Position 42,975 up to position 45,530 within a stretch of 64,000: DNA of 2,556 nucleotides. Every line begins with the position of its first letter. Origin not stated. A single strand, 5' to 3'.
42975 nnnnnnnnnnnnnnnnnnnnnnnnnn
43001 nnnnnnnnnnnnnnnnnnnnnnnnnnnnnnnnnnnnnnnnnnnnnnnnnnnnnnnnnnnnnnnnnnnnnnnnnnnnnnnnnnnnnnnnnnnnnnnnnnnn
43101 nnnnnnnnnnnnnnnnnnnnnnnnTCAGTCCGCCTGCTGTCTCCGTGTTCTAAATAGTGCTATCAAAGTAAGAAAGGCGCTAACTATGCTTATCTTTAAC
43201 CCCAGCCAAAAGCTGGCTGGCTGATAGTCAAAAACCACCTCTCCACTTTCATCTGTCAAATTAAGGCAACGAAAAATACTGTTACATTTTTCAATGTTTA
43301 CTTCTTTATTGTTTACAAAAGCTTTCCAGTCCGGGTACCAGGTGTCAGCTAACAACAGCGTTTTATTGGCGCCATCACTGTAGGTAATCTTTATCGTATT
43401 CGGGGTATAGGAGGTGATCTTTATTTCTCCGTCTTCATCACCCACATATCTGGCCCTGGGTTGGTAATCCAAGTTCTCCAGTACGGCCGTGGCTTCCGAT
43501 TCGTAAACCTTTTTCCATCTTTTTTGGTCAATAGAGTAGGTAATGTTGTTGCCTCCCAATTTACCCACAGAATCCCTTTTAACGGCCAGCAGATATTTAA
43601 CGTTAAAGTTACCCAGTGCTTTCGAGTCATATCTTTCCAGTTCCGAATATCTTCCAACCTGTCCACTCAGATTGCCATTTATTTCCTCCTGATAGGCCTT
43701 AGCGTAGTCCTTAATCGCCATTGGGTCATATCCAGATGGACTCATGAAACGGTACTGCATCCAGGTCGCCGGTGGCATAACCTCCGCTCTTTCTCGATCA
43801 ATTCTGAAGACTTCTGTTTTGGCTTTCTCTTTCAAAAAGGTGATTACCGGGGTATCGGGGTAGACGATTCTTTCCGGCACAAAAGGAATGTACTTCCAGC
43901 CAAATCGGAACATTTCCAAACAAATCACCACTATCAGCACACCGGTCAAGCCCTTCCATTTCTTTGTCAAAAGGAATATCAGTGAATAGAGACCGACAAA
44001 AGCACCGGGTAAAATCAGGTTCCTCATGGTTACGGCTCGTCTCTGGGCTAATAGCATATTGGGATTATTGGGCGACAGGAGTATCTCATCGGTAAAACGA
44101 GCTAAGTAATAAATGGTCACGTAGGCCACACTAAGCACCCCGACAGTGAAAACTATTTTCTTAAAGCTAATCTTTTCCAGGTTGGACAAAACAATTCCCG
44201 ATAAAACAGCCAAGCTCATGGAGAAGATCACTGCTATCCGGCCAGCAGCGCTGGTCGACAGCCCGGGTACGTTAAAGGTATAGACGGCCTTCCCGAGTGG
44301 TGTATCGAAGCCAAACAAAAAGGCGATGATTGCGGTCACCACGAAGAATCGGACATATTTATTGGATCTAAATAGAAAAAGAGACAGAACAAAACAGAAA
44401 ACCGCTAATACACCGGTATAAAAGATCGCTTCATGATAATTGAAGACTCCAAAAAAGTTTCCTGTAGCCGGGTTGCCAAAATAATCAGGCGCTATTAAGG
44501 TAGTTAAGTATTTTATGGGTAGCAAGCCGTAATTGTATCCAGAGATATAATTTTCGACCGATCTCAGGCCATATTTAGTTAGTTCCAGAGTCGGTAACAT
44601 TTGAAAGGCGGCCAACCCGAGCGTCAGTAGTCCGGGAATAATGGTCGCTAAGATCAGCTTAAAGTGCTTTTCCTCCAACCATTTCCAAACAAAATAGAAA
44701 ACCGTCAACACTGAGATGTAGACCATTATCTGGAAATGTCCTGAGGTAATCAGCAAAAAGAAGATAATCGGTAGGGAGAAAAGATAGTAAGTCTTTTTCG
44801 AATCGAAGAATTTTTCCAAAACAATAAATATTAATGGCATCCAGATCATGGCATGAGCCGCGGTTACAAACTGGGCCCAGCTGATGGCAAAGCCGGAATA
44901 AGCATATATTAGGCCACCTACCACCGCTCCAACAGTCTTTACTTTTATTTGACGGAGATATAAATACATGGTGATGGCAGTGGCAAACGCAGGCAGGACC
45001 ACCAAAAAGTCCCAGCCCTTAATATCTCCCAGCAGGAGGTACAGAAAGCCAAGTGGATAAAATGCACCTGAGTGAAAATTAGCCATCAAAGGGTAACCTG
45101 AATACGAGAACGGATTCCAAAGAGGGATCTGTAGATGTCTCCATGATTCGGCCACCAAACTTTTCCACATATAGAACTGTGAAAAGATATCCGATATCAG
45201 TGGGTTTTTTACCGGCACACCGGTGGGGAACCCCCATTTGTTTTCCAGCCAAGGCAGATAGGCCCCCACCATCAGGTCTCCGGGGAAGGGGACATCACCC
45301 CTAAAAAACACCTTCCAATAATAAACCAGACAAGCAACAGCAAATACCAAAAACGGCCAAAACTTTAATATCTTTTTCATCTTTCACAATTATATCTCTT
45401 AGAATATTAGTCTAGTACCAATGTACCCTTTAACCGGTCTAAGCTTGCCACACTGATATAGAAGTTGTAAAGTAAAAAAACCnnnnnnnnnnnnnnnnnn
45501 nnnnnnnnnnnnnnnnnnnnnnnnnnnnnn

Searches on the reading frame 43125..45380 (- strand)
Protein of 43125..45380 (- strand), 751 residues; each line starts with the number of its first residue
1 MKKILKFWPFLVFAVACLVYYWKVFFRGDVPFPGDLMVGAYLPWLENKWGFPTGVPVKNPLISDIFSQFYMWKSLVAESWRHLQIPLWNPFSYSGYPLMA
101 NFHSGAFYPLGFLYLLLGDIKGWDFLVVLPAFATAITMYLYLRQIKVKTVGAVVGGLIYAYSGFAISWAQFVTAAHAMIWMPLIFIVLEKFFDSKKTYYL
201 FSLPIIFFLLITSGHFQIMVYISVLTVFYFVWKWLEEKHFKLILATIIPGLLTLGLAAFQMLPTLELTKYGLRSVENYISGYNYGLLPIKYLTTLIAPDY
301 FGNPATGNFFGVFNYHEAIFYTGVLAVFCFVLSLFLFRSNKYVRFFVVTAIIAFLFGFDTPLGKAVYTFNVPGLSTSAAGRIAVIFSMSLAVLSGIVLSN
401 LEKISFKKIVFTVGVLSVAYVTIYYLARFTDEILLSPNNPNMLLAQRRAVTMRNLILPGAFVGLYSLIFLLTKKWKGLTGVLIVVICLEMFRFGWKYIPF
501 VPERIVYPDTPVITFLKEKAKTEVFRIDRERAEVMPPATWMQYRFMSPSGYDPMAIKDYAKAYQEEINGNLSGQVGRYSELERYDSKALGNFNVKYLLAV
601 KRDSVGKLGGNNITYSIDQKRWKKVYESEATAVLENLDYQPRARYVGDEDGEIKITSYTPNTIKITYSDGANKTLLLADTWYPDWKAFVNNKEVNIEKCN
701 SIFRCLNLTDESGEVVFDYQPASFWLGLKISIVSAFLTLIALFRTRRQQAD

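Call 4: search_protein_families(library=pfam, proteins=[window:43125-45380:-], max_evalue=1)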
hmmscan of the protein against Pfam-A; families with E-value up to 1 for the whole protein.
window:43125-45380:- (751 aa): 3 families
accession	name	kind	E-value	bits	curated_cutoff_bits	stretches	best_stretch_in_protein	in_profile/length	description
PF09586.16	YfhO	-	6e-19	68.3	28.5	2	60-643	26-591/835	Bacterial membrane protein YfhO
PF23637.1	SH3BP4_C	-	0.087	13.3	27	1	471-490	90-109/110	SH3BP4 C-terminal helical domain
PF06713.17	bPH_4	-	0.16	12.5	22.9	1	396-444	21-67/74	Bacterial PH domain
